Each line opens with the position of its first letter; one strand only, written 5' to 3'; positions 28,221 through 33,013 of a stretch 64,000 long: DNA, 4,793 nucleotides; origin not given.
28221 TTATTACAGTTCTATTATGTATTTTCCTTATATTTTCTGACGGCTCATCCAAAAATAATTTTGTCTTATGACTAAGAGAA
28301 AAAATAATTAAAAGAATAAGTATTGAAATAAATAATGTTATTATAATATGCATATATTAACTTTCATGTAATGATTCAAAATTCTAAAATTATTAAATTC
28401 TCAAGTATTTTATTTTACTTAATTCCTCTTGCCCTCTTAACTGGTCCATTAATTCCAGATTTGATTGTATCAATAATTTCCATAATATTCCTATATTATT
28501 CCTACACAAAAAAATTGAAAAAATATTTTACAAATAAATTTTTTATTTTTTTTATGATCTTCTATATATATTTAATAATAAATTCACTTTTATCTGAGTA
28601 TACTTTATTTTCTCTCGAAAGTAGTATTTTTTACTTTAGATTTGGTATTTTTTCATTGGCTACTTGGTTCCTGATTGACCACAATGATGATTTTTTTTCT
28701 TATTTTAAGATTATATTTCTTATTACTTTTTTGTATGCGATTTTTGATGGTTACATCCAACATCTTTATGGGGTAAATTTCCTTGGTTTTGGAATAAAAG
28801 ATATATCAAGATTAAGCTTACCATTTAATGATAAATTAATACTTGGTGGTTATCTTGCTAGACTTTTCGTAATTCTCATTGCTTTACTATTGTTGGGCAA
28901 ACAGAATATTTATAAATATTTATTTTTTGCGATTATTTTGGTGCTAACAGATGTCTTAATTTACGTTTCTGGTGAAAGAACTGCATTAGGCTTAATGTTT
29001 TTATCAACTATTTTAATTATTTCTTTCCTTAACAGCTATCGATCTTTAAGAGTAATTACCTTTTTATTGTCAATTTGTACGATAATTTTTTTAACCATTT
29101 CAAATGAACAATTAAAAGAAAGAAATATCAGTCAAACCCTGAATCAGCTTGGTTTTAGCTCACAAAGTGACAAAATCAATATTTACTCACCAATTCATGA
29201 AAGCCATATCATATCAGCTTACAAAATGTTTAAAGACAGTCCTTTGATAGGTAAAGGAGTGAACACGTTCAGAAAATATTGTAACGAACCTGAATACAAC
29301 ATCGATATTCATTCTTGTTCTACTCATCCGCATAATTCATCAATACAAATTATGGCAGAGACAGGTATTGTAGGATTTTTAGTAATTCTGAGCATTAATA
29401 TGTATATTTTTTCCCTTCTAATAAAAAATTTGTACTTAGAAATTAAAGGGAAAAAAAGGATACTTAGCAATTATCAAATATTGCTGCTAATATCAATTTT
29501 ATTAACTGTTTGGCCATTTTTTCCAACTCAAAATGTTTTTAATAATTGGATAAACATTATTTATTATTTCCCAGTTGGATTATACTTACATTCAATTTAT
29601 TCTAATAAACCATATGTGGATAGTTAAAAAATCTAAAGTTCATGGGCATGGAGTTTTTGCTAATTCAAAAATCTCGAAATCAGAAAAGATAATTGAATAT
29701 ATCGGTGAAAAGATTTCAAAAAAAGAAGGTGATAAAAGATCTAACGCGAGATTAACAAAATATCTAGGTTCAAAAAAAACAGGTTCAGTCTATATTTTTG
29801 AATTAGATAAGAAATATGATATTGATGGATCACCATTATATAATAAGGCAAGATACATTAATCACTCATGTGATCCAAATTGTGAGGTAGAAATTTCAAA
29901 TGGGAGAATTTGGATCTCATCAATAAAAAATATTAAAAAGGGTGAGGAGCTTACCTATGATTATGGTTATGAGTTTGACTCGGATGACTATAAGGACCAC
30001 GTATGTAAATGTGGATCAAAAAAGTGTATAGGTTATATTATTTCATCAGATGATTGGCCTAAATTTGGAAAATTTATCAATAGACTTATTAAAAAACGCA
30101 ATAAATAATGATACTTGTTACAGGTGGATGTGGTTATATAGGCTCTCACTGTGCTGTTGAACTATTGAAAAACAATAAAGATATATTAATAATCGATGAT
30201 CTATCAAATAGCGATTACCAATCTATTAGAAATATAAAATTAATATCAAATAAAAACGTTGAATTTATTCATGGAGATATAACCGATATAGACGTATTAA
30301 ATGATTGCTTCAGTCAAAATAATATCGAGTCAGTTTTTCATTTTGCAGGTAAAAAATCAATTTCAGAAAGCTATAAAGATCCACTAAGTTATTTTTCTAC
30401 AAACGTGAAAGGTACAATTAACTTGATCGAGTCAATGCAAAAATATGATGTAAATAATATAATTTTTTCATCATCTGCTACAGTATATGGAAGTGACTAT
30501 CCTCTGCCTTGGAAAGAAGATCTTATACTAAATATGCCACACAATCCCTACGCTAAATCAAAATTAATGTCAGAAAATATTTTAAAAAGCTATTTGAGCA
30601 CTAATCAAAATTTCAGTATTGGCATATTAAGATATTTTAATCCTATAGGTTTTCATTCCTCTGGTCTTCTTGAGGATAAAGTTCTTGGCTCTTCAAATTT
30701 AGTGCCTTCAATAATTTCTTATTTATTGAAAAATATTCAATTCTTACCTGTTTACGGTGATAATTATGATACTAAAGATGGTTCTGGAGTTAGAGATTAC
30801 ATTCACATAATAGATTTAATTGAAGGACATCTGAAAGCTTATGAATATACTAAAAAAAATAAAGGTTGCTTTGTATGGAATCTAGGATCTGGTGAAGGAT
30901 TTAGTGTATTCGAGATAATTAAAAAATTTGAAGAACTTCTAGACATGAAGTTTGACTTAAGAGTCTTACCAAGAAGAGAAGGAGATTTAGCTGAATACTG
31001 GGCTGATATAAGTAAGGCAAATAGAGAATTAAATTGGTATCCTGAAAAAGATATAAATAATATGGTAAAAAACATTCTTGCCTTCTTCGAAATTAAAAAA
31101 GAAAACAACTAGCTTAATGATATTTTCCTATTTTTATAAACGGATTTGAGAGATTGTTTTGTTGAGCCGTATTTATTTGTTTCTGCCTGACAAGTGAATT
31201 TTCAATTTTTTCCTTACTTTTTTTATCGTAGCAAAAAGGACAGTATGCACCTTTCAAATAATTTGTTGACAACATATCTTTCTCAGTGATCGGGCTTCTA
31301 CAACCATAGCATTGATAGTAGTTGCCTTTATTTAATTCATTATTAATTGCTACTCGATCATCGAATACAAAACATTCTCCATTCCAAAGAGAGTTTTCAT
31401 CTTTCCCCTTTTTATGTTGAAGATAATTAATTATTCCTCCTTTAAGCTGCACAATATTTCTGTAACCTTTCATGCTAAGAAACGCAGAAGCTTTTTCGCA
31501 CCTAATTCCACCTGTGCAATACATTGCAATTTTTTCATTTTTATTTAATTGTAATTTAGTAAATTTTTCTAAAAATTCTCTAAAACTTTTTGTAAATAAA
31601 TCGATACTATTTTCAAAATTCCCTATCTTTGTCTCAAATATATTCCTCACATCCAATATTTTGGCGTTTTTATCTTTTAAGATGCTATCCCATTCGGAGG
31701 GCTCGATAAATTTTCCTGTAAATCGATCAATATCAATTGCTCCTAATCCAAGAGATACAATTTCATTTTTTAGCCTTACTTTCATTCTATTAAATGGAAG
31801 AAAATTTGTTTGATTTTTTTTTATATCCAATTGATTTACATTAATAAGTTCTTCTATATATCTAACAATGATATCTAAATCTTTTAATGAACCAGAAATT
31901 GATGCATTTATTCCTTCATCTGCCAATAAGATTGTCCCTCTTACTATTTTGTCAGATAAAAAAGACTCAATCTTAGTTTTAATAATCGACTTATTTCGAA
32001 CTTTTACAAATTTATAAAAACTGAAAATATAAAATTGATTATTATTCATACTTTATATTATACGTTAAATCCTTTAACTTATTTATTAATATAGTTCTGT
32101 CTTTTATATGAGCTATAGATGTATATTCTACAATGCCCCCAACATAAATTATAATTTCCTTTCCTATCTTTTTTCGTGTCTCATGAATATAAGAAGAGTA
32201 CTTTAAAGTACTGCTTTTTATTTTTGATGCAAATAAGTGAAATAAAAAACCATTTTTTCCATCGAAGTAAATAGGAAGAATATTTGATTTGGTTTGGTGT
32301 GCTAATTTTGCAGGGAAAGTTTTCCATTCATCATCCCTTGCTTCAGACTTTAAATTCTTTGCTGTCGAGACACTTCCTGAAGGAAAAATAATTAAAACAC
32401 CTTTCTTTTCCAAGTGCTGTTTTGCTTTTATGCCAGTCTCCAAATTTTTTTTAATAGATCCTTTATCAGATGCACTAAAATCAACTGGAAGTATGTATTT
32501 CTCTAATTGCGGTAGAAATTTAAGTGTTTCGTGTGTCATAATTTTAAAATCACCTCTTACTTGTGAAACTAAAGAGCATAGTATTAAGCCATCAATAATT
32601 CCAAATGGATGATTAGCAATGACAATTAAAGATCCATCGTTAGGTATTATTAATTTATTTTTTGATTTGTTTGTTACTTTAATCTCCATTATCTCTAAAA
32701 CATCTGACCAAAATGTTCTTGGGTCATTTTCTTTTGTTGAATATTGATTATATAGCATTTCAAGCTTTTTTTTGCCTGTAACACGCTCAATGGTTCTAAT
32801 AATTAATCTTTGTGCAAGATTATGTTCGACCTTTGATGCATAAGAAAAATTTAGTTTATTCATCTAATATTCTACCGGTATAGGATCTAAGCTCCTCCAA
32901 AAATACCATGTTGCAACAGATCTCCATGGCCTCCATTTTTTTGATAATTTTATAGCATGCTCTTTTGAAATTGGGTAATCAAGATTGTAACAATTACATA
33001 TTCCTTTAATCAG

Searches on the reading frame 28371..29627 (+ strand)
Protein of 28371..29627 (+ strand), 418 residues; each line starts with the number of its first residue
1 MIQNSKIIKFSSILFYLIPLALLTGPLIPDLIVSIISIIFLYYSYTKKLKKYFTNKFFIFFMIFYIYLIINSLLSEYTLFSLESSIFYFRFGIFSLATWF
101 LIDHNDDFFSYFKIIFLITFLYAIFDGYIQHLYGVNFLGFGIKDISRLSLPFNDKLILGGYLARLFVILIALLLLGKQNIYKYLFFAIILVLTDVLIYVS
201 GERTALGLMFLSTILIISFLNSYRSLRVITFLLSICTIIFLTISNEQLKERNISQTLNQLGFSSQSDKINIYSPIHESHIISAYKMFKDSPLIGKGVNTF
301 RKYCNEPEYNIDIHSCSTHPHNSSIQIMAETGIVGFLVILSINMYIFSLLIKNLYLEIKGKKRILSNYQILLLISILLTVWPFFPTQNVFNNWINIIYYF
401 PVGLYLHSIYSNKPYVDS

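Call 9: search_protein_families(library=ncbifam, proteins=[window:28371-29627:+], max_evalue=1e-10)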
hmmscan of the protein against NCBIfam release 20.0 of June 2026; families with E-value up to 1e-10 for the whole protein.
window:28371-29627:+ (418 aa): 0 families

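Call 79: search_protein_families(library=pfam, proteins=[window:28371-29627:+], max_evalue=0.001)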
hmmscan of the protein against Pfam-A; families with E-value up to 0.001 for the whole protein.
window:28371-29627:+ (418 aa): 1 family
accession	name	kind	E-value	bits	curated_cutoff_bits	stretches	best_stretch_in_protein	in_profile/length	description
PF04932.20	Wzy_C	-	1.5e-14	54.5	31.7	1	189-340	2-149/149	O-Antigen ligase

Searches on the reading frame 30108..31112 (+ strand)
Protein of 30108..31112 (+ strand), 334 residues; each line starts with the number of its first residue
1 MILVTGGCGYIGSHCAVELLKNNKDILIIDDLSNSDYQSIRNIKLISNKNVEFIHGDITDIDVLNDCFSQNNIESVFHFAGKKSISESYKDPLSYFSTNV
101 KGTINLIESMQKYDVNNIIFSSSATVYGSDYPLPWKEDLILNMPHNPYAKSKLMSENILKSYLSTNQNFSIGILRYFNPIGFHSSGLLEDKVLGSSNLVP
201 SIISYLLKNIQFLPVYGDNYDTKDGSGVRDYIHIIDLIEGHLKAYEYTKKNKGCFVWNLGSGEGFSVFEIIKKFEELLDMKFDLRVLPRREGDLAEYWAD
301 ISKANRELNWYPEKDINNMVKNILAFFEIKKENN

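Call 9: search_protein_families(library=ncbifam, proteins=[window:30108-31112:+], max_evalue=1e-10)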
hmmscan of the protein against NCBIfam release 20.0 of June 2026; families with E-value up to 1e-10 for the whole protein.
window:30108-31112:+ (334 aa): 16 families
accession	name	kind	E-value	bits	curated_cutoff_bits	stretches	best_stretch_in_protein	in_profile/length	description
TIGR01179.1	galE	equivalog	1.1e-109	366.3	262.3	1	1-326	1-324/332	UDP-glucose 4-epimerase GalE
NF007956.0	PRK10675.1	subfamily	4.1e-99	331.9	394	1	2-323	3-325/338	UDP-glucose 4-epimerase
TIGR01181.1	dTDP_gluc_dehyt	equivalog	1e-36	126.7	365.1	1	2-328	2-312/321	dTDP-glucose 4,6-dehydratase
TIGR04180.1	EDH_00030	hypoth_equivalog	1.8e-34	119.1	475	1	2-313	1-295/297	NAD-dependent 4,6-dehydratase LegB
TIGR02197.1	heptose_epim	equivalog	1.6e-28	99.8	274.6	1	2-280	1-262/316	ADP-glyceromanno-heptose 6-epimerase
NF011728.1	PRK15181.1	equivalog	1.9e-24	86.3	760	1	3-328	19-338/348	Vi polysaccharide biosynthesis UDP-N-acetylglucosaminuronic acid C-4 epimerase TviC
TIGR02622.1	CDP_4_6_dhtase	equivalog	4.4e-23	82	278.45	1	2-328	7-331/352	CDP-glucose 4,6-dehydratase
NF043036.1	ErythonDh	equivalog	1.6e-16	60.4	325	1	2-162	3-163/321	D-erythronate dehydrogenase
TIGR03466.1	HpnA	hypoth_equivalog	2.2e-16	59.6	367.65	1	2-181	3-172/327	hopanoid-associated sugar epimerase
NF007490.0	PRK10084.1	subfamily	1.3e-15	57.3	649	1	2-326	3-333/361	dTDP-glucose 4,6-dehydratase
NF007582.0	PRK10217.1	equivalog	1.5e-14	53.8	698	1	2-324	4-328/355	dTDP-glucose 4,6-dehydratase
NF042423.1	oxyalk_red_Shew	equivalog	1.1e-13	51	580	1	2-157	11-154/331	2-alkyl-3-oxoalkanoate reductase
NF008872.0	PRK11908.1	equivalog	5.8e-13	48.6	294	0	2-277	4-270/349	bifunctional UDP-4-keto-pentose/UDP-xylose synthase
NF042422.1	oxyalk_red_OleD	equivalog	4.8e-12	45.9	580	1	2-127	3-114/329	2-alkyl-3-oxoalkanoate reductase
TIGR03589.1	PseB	equivalog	2.2e-11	43.3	407.75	1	2-123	7-125/324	UDP-N-acetylglucosamine 4,6-dehydratase (inverting)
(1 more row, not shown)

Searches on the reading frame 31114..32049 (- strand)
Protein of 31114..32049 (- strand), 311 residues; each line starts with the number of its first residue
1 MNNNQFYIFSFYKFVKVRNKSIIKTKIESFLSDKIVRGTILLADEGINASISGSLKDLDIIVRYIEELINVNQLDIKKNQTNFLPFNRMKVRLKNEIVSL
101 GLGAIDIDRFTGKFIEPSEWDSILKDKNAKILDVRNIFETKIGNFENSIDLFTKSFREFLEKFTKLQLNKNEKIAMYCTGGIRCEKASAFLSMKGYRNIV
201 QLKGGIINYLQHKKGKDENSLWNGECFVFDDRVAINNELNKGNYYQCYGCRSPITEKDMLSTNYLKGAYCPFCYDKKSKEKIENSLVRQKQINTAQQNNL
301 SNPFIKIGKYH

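Call 9: search_protein_families(library=ncbifam, proteins=[window:31114-32049:-], max_evalue=1e-10)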
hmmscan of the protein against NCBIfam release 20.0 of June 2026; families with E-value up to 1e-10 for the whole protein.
window:31114-32049:- (311 aa): 4 families
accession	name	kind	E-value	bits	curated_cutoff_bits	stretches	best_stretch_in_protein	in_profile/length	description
NF001133.1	PRK00142.1-1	equivalog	1.1e-76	257.4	170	1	8-236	1-228/229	oxygen-dependent tRNA uridine(34) hydroxylase TrhO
NF002397.0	PRK01415.1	equivalog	9.9e-60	202.4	280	1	3-243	2-241/247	hypothetical protein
NF003703.0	PRK05320.1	equivalog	1.8e-55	188.5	331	1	10-278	7-278/280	sulfurtransferase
NF045521.1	rhoda_near_glyco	subfamily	2.4e-11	43.6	145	1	125-213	28-112/144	rhodanese homology domain-containing protein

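Call 77: find_related_loci(query=window:31114-32049:-, collection=metagenome_contigs, flank=10000)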
Query window:31114-32049:- (311 aa) in metagenome_contigs; peptide patterns used: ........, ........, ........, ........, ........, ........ (x = any residue, [..] = any of these).
89 stretches matched a pattern; 4 encode a relative of the query (tblastn E <= 1e-3); 4 distinct loci.
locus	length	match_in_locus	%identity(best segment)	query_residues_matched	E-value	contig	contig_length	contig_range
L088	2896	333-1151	37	1-276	1e-65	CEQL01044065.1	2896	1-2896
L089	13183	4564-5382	37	1-276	4e-65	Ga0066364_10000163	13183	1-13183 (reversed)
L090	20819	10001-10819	36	1-276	3e-65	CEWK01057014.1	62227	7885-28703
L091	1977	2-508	51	139-307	2e-55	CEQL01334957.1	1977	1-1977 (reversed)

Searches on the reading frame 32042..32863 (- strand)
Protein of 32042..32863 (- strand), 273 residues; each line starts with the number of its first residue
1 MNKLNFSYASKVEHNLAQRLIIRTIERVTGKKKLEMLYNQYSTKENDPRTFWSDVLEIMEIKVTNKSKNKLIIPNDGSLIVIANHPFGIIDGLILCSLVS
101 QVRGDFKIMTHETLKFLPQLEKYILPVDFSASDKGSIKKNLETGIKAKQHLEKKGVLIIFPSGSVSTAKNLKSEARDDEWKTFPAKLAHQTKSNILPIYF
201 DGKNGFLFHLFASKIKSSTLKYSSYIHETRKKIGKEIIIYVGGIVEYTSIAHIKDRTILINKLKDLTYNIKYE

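Call 9: search_protein_families(library=ncbifam, proteins=[window:32042-32863:-], max_evalue=1e-10)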
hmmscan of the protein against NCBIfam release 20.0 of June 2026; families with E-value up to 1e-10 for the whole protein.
window:32042-32863:- (273 aa): 2 families
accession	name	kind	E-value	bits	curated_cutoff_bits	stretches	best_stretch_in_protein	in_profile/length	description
NF052615.1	orn_lipid_OlsF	equivalog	2.6e-42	145.2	620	1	13-271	18-266/570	bifunctional ornithine lipid synthase OlsF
NF053697.1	LyGlyAclTfGlsABct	equivalog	8.5e-28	97.3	260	1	18-269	20-266/267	lyso-glycine lipid O-acyltransferase GlsA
